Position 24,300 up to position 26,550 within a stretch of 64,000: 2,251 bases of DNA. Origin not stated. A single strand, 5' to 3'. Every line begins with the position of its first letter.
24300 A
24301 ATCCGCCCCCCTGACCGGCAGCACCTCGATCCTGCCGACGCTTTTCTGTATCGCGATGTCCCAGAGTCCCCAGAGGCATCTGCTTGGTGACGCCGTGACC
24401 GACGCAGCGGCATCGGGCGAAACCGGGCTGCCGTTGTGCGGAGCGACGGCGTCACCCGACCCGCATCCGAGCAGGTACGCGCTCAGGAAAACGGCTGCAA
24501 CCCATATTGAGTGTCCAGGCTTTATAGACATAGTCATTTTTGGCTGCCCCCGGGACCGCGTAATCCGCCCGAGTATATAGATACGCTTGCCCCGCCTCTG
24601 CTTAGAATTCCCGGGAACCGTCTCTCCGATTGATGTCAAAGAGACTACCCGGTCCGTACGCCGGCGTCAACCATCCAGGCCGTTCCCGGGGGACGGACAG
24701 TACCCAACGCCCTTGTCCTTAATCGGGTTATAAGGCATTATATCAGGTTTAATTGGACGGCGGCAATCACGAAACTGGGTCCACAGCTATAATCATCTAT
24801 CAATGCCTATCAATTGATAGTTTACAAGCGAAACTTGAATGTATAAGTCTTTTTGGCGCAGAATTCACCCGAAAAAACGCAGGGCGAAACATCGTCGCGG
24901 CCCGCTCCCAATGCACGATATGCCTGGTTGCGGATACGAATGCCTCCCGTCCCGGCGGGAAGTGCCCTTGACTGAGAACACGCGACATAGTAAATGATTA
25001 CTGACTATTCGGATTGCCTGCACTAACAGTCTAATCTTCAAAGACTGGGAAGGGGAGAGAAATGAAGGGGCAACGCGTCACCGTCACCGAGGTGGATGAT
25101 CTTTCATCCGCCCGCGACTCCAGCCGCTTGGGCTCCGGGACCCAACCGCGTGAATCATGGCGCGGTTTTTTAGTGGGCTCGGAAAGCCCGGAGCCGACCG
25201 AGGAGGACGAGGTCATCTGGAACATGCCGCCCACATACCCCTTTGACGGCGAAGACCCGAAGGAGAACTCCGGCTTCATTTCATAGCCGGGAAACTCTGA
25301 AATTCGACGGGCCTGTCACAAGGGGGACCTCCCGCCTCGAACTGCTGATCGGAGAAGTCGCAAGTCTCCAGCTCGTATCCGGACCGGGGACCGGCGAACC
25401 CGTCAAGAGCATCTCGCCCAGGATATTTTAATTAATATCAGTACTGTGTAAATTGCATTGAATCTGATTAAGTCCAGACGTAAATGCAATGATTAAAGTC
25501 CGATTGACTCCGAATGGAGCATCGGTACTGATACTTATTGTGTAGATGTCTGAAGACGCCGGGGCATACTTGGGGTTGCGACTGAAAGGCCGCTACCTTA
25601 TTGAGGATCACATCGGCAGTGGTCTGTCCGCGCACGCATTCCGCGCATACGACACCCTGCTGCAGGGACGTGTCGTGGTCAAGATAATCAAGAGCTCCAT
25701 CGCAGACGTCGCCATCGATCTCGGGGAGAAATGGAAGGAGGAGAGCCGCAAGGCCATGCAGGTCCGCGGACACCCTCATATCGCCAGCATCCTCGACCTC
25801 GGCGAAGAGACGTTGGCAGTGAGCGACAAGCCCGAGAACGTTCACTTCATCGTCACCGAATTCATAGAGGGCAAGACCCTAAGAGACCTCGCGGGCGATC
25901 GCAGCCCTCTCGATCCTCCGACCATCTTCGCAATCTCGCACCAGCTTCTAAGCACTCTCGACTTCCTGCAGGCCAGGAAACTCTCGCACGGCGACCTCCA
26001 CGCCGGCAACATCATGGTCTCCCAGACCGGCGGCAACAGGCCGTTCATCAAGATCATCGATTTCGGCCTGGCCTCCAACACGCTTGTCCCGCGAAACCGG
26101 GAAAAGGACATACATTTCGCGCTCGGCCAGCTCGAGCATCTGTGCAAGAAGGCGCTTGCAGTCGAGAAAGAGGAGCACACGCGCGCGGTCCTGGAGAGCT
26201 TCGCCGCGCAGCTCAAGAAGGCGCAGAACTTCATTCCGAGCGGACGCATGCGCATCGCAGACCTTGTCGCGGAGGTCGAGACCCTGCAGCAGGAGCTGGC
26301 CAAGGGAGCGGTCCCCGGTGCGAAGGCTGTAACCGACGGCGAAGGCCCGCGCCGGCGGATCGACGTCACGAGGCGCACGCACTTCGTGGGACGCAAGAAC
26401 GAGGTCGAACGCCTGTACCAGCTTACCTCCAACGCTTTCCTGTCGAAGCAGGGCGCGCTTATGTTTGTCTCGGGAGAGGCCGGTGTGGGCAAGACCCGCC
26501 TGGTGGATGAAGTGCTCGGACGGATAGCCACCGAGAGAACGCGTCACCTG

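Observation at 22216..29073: Family member C is divergently paired with a PknK-like kinase-STAND-TPR regulator across a ~900-bp AT-richer control region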

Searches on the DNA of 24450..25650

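Call 84: search_rna_families(source=window, start=24450, end=25650, threshold=evalue, max_evalue=1)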
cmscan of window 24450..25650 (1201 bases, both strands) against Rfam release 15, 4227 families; matches with E-value up to 1: 0.
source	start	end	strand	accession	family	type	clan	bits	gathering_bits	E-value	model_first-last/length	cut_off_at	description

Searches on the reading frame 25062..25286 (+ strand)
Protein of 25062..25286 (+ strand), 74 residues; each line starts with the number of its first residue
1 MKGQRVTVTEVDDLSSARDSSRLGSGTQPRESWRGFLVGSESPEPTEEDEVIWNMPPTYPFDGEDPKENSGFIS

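Call 9: search_protein_families(library=pfam, proteins=[window:25062-25286:+], max_evalue=0.01)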
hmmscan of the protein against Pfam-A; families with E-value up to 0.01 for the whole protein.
window:25062-25286:+ (74 aa): 0 families

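Call 30: find_homologous_proteins(query=window:25062-25286:+, max_evalue=10)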
Query window:25062-25286:+ (74 aa): 1 proteins with E <= 10 among 1 candidates.
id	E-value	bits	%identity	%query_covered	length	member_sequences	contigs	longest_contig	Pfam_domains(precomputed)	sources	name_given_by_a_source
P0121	3.3e-37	144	91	100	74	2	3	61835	-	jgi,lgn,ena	-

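Call 37: search_protein_families(library=ncbifam, proteins=[window:25062-25286:+], max_evalue=0.01)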
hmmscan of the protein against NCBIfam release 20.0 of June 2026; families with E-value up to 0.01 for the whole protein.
window:25062-25286:+ (74 aa): 0 families

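Call 68: search_protein_representatives(protein=window:25062-25286:+)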
Query: 74 residues. Proteins with E-value up to 0.001 (for the whole library): 12; up to 1e-10: 1; up to 1e-30: 1. The best 12 are listed.
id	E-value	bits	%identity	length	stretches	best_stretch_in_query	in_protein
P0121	1.1e-37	143.5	91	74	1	1-74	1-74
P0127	2.0e-09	53.7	41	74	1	1-73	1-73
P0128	7.2e-09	52.0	38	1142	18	25-60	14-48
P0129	3.1e-08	49.9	42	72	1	8-73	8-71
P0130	9.1e-08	48.5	40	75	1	9-73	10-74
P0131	2.1e-07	47.3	37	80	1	1-73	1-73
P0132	1.2e-06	44.9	45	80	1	27-73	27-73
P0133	1.7e-05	41.2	60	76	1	38-73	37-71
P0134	5.8e-05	39.6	41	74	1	20-73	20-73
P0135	4.8e-04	36.7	33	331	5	7-52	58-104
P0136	5.4e-04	36.5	34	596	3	19-53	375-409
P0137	7.3e-04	36.1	36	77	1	7-73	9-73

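Call 71: find_encoding_contigs(protein=P0127, flank=6000, max_places=2)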
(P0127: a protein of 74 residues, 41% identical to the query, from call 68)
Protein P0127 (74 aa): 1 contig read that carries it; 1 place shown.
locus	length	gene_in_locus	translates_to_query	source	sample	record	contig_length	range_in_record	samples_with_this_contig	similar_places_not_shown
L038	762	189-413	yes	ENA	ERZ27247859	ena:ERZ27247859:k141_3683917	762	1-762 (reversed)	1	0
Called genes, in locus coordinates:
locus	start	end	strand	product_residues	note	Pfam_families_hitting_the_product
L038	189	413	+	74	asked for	-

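Call 72: find_encoding_contigs(protein=P0133, flank=6000, max_places=2)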
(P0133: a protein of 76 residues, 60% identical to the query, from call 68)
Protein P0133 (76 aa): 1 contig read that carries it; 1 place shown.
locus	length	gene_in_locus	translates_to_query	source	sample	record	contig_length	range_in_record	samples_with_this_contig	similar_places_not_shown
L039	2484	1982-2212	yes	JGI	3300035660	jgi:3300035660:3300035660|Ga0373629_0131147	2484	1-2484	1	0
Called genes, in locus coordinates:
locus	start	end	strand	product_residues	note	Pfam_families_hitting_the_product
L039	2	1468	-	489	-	?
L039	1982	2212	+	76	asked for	-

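Call 73: find_encoding_contigs(protein=P0137, flank=6000, max_places=2)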
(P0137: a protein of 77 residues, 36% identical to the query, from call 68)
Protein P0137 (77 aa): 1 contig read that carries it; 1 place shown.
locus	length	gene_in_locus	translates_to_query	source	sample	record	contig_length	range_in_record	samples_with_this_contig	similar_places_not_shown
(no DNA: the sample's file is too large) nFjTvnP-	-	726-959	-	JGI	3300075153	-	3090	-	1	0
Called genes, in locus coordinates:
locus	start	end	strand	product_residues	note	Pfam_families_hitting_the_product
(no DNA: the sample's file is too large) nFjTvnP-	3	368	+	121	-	?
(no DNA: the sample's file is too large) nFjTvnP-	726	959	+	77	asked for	-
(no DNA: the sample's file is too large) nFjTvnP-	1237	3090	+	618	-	?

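Call 75: search_protein_families(library=padloc, proteins=[window:25062-25286:+], max_evalue=0.001)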
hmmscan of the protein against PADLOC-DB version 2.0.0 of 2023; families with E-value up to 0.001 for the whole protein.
window:25062-25286:+ (74 aa): 0 families

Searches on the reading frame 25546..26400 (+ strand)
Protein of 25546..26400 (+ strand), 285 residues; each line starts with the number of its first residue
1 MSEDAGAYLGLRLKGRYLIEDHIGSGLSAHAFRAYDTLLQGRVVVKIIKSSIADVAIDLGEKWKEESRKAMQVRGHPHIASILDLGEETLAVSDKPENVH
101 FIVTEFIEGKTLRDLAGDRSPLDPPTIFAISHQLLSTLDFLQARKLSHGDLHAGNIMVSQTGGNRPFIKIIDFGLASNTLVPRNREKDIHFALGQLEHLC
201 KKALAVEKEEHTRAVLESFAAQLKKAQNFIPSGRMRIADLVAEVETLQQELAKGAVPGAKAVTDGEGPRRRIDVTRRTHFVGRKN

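Call 36: search_solved_structures(query=window:25546-26400:+, max_evalue=0.01, show_alignments=2)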
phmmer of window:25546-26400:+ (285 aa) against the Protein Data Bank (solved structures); distinct sequences matched with E-value up to 0.01: 569 (the best 60 are shown).
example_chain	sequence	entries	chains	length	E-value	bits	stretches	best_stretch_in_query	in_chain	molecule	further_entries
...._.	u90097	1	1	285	6.1e-13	52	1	13-185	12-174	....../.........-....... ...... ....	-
6b2p_A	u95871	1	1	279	6.4e-13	51.9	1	13-185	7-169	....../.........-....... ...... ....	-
1o6y_A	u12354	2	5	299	6.5e-13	51.9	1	12-185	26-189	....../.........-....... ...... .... | Probable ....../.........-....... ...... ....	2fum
1mru_A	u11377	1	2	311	7.3e-13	51.8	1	13-185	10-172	Probable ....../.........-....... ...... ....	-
9tmq_A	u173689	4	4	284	1.7e-12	50.5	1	9-177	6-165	Serine/threonine-protein kinase PknA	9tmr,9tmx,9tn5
4ow8_A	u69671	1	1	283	1.9e-12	50.4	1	9-177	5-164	Serine/threonine-protein kinase PknA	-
6b2q_A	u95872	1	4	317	2.2e-12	50.2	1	9-177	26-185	Serine/threonine-protein kinase PknA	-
4x3f_A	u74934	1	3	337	2.6e-12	49.9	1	9-177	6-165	Serine/threonine-protein kinase PknA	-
6i2p_A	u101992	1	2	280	4.7e-12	49.1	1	13-185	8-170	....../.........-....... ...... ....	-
3f61_A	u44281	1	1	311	8.2e-12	48.3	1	13-185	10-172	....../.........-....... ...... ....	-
3ori_A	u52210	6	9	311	8.3e-12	48.3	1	13-185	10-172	Serine/threonine protein kinase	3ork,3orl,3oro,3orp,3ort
3orm_A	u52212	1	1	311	9.4e-12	48.1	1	13-185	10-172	Serine/threonine protein kinase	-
3f69_A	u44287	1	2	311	1.1e-11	47.8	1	13-185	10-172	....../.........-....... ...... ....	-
9ruj_A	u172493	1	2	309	4.8e-11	45.8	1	9-178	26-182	Serine/threonine-protein kinase StkP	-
9ymt_A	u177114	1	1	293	6.5e-11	45.4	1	9-178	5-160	Serine/Threonine Kinase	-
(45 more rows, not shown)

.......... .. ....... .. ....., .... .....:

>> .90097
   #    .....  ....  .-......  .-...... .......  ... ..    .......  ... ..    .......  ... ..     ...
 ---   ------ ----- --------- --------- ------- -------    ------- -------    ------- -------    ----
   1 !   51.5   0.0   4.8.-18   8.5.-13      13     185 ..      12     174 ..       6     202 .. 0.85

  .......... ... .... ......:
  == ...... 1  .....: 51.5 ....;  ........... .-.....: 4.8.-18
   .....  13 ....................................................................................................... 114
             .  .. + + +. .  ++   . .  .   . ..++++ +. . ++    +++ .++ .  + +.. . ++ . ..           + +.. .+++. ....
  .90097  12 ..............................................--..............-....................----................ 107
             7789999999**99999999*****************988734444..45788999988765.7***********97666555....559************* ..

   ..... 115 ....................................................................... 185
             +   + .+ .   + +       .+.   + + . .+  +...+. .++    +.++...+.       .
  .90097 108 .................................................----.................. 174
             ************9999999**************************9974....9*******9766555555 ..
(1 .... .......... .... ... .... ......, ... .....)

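Call 66: predict_structure(alignment_id=A6)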
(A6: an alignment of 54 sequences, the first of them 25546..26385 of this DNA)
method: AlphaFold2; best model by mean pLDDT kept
length: 280 residues; sequences in the alignment: 54
mean_pLDDT: 85.7   pTM: 0.82
mean pLDDT of the five models: 85.7, 85.6, 85.3, 83.9, 83.7
residues with pLDDT >= 90: 177; 70-90: 63; 50-70: 21; < 50: 19
segments of 3 or more residues with pLDDT < 50: 177-182, 258-263, 278-280
pLDDT, mean of each block of 10 residues (from residue 1): 84 97 89 96 93 73 75 91 91 91 93 92 95 97 88 93 85 65 70 96 96 97 96 95 97 67 49 50
secondary structure, 60 per line:
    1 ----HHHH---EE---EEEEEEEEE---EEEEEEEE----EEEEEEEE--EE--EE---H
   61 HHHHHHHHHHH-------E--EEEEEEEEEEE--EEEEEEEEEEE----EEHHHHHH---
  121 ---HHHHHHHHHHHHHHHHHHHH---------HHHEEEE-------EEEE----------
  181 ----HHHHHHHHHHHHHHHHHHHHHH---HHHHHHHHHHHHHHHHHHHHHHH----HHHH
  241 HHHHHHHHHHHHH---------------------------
elements in order: H5-8 E17-25 E29-36 E41-48 H60-71 E82-92 E95-105 H112-117 H124-143 E156-159 E167-170 H185-206 H210-232 H237-253

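Call 69: fold_search(model_id=the predicted structure, library=pdb)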
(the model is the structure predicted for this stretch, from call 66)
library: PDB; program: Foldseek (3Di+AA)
matches with E <= 10: 2000; with E <= 0.001: 2000
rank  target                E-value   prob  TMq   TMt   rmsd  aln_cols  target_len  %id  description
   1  4c59_A                8.2e-13  1.00  0.63  0.65   6.2       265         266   20  Structure of GAK kinase in complex with nanobody (NbGAK_4) (released 2013-10-09)
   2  2fum_D                1.7e-12  1.00  0.63  0.67   6.3       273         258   21  Catalytic domain of protein kinase PknB from Mycobacterium tuberculosis in complex with mitoxantrone (released 2006-08-01)
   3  4o38_A                2.0e-12  1.00  0.62  0.65   6.4       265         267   21  Crystal structure of the human cyclin G associated kinase (GAK) (released 2014-01-01)
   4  2fum_C                3.1e-12  1.00  0.53  0.58  10.3       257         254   22  Catalytic domain of protein kinase PknB from Mycobacterium tuberculosis in complex with mitoxantrone (released 2006-08-01)
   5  6i2p_A                3.5e-12  1.00  0.49  0.50  10.5       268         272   21  Crystal structure of the Mycobacterium tuberculosis PknB kinase domain (L33E mutant) in complex with its substrate Gar (released 2019-05-22)
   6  6b2q_C                3.7e-12  1.00  0.63  0.66   5.8       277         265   21  Dual Inhibition of the Essential Protein Kinases A and B in Mycobacterium tuberculosis (released 2018-02-14)
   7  1mru_A                4.1e-12  1.00  0.62  0.65   6.5       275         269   23  Intracellular Ser/Thr protein kinase domain of Mycobacterium tuberculosis PknB. (released 2003-02-11)
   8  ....                  4.9e-12  1.00  0.63  0.67   5.9       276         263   21  Crystal structure of the Mycobacterium tuberculosis PASTA kinase PknB in complex with the potential theraputic kinase in (released 2017-12-20)
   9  3f61                  5.2e-12  1.00  0.57  0.59   8.7       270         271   22  Crystal Structure of M. tuberculosis PknB Leu33Asp/Val222Asp double mutant in complex with ADP (released 2008-12-02)
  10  7jxy_B                5.5e-12  1.00  0.59  0.57   8.6       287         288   16  Structure of TTBK1 kinase domain in complex with Compound 18 (released 2021-05-19)
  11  4c58_A                5.8e-12  1.00  0.62  0.65   6.1       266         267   21  Structure of GAK kinase in complex with nanobody (NbGAK_4) (released 2013-10-09)
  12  6b2p                  6.1e-12  1.00  0.64  0.69   7.6       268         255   22  Dual Inhibition of the Essential Protein Kinases A and B in Mycobacterium tuberculosis (released 2018-02-14)
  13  3ork                  6.1e-12  1.00  0.58  0.60   8.5       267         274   22  Mycobacterium tuberculosis PknB kinase domain L33D mutant (crystal form 2) (released 2010-12-15)
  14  6i2p_B                6.5e-12  1.00  0.57  0.60   7.6       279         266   20  Crystal structure of the Mycobacterium tuberculosis PknB kinase domain (L33E mutant) in complex with its substrate Gar (released 2019-05-22)
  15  3oro                  6.5e-12  1.00  0.57  0.59   8.3       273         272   21  Mycobacterium tuberculosis PknB kinase domain L33D mutant (crystal form 4) (released 2010-12-15)
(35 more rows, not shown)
